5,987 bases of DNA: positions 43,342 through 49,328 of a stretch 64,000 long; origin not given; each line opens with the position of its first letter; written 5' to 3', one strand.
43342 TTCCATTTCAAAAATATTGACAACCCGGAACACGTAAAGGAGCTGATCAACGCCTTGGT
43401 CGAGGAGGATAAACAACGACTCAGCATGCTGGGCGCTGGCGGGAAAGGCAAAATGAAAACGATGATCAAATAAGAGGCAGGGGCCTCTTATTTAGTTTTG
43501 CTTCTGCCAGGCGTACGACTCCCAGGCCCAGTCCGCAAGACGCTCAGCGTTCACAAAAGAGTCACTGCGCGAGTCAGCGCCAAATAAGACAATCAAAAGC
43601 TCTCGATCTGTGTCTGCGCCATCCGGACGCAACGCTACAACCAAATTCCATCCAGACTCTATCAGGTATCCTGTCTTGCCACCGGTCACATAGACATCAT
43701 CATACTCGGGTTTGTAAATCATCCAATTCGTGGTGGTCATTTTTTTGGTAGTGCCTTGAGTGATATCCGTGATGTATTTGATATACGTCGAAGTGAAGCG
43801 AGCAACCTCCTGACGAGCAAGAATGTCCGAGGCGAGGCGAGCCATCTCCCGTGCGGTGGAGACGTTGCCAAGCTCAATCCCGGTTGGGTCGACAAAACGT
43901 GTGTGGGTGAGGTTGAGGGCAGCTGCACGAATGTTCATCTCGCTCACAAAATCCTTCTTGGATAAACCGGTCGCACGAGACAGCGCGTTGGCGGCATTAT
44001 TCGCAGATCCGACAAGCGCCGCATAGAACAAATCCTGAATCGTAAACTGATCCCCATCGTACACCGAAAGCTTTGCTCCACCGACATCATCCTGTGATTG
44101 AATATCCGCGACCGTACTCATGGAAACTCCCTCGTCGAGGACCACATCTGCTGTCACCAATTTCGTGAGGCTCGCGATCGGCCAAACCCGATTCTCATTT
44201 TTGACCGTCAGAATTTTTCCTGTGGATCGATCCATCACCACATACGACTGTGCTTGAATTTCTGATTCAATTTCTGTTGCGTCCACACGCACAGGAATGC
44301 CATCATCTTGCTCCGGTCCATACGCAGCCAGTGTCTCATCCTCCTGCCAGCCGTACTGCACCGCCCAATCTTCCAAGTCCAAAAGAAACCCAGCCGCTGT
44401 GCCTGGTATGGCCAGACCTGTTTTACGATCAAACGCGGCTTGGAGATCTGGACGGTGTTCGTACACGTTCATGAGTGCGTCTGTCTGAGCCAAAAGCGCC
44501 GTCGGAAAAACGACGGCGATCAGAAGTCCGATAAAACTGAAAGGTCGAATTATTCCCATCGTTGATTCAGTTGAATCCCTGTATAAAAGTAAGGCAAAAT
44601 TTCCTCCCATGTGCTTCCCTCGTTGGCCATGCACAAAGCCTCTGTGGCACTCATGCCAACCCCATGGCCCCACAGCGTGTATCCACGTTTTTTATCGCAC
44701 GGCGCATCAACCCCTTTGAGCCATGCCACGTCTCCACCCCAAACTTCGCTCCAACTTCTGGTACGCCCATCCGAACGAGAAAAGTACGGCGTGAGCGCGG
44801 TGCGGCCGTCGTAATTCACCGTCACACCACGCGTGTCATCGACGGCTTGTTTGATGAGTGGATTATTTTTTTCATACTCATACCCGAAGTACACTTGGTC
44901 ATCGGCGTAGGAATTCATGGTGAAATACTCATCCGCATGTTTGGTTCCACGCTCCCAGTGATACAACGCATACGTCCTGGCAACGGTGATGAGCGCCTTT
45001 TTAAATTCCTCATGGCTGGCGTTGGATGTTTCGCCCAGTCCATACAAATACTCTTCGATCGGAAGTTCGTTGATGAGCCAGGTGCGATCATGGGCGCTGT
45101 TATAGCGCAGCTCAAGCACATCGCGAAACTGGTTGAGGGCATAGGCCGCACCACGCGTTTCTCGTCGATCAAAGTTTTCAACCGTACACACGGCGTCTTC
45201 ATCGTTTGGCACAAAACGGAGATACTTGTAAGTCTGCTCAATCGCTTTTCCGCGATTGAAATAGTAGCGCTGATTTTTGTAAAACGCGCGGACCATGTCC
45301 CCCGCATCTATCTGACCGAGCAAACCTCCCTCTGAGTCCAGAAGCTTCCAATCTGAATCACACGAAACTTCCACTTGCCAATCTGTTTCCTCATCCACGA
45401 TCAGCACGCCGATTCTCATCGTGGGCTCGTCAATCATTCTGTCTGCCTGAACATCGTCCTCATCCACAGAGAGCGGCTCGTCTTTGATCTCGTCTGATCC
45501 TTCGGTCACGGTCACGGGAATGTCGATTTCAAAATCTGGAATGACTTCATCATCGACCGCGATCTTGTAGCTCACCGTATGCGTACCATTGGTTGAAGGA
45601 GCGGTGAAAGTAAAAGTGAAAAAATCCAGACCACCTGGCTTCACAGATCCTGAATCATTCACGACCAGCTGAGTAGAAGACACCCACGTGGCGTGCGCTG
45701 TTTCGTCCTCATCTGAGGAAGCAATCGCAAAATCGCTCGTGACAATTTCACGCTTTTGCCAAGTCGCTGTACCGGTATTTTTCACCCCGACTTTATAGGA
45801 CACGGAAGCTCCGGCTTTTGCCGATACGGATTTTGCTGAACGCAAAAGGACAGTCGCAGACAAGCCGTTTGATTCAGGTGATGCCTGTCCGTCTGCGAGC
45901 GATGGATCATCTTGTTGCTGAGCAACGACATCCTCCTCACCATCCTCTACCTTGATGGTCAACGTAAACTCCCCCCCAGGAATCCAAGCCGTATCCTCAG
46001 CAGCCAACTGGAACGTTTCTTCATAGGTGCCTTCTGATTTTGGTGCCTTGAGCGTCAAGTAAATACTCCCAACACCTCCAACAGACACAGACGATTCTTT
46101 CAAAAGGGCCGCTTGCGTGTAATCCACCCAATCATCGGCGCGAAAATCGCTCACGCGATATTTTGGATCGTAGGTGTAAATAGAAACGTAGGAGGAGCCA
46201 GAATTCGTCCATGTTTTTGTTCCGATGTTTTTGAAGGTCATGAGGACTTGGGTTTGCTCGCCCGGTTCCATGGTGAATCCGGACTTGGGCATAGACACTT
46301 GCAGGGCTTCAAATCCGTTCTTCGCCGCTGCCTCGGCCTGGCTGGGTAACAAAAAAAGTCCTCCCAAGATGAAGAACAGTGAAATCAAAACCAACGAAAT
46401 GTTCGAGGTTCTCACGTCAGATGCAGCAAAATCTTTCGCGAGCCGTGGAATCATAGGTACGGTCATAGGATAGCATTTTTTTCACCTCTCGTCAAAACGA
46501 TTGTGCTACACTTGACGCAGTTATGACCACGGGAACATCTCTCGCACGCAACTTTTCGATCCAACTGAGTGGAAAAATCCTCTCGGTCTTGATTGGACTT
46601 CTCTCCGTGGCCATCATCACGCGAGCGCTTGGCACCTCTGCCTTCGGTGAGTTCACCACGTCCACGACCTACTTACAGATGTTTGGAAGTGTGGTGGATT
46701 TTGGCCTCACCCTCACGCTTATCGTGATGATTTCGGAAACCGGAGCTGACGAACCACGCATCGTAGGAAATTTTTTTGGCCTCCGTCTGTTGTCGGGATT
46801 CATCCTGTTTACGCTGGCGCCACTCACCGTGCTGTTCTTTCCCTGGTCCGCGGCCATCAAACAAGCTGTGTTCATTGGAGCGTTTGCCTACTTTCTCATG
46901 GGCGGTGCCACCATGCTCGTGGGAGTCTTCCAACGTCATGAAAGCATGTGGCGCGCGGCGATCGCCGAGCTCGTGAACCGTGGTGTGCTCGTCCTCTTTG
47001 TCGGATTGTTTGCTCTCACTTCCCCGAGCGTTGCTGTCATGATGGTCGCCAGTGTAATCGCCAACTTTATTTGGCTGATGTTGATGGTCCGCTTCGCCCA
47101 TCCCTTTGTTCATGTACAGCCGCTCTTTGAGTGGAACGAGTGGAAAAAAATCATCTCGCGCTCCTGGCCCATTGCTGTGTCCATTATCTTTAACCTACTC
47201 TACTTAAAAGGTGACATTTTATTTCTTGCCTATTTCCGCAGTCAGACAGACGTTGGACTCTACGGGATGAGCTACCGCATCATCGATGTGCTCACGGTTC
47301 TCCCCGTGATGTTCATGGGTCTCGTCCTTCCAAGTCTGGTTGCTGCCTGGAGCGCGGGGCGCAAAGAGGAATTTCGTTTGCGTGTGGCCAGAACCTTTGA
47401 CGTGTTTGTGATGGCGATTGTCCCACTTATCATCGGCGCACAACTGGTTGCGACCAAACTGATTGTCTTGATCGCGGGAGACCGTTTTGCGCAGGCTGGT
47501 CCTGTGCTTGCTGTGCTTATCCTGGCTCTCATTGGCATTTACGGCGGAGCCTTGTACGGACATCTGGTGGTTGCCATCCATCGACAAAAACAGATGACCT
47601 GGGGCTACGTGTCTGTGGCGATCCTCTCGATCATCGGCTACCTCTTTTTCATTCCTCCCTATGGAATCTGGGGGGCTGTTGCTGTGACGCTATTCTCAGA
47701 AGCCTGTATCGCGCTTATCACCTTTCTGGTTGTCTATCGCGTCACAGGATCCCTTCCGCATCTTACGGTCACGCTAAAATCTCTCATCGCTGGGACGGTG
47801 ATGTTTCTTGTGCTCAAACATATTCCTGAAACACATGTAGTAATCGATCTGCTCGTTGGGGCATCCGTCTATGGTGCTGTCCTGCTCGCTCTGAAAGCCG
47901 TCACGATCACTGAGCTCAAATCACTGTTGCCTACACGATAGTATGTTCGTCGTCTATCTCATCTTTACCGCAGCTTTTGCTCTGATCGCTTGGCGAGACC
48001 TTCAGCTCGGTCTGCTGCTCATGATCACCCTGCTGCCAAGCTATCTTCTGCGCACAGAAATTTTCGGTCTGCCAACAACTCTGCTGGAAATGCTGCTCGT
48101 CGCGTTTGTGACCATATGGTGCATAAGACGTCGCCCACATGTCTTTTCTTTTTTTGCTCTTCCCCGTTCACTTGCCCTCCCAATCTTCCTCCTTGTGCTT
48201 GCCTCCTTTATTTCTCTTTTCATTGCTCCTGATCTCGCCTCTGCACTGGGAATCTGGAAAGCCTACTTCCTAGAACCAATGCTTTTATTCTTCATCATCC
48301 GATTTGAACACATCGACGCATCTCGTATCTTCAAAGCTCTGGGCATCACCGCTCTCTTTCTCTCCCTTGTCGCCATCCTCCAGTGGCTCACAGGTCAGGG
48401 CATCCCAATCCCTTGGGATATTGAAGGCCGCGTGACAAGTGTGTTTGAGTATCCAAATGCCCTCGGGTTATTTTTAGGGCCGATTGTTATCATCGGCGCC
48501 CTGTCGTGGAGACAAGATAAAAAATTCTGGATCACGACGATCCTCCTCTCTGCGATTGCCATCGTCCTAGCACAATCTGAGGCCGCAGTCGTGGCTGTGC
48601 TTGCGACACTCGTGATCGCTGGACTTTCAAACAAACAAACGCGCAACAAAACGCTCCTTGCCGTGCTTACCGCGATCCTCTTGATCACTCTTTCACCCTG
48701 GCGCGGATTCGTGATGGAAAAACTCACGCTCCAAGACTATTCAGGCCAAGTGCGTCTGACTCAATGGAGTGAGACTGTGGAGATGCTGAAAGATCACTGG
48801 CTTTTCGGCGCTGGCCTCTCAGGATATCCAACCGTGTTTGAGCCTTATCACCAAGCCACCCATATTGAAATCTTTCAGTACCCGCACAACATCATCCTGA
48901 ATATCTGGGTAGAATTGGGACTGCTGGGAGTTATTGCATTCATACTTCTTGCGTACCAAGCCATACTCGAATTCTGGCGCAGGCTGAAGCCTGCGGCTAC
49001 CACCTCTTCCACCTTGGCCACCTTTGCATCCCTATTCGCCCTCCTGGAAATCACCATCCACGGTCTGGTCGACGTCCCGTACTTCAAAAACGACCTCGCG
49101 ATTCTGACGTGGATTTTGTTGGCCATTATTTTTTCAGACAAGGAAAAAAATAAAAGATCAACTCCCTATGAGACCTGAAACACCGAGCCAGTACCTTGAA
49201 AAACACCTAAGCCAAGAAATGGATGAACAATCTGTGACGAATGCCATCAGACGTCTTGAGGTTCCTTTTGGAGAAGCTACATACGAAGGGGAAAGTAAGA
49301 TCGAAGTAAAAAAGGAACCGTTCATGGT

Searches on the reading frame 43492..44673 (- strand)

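Call 32: search_protein_families(library=pfam, proteins=[window:43492-44673:-], max_evalue=0.001)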
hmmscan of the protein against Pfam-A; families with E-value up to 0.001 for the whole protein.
window:43492-44673:- (393 aa): 2 families
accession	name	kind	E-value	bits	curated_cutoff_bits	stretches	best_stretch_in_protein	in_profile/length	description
PF00768.25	Peptidase_S11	-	4.5e-41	141.3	27.6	1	135-348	6-223/239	D-alanyl-D-alanine carboxypeptidase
PF13354.11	Beta-lactamase2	-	1.7e-10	41.1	22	1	144-287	2-149/214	Beta-lactamase enzyme family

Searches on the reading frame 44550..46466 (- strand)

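Call 8: search_protein_families(library=pfam, proteins=[window:44550-46466:-], max_evalue=0.01)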
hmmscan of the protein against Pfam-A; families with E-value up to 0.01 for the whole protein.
window:44550-46466:- (638 aa): 2 families
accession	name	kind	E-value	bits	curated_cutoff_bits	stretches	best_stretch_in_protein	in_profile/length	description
PF08486.15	SpoIID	-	4e-13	50.3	23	1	460-552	3-97/97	Stage II sporulation protein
PF16158.11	N_BRCA1_IG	-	1.2e-09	39.1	28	1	62-172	4-107/108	Ig-like domain from next to BRCA1 gene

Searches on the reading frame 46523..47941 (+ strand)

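Call 32: search_protein_families(library=pfam, proteins=[window:46523-47941:+], max_evalue=0.001)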
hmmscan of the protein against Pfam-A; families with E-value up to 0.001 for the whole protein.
window:46523-47941:+ (472 aa): 2 families
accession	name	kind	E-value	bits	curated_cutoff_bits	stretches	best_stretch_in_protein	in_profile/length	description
PF01943.22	Polysacc_synt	-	1.2e-19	71.2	28.2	1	7-269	1-267/274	Polysaccharide biosynthesis protein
PF13440.11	Polysacc_synt_3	-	9.6e-12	45.2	23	1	31-325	1-291/293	Polysaccharide biosynthesis protein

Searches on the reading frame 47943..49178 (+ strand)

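Call 32: search_protein_families(library=pfam, proteins=[window:47943-49178:+], max_evalue=0.001)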
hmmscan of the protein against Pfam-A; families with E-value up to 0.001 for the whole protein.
window:47943-49178:+ (411 aa): 1 family
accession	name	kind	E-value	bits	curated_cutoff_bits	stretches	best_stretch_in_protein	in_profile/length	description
PF04932.20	Wzy_C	-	2.3e-21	76.6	31.7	1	199-334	2-149/149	O-Antigen ligase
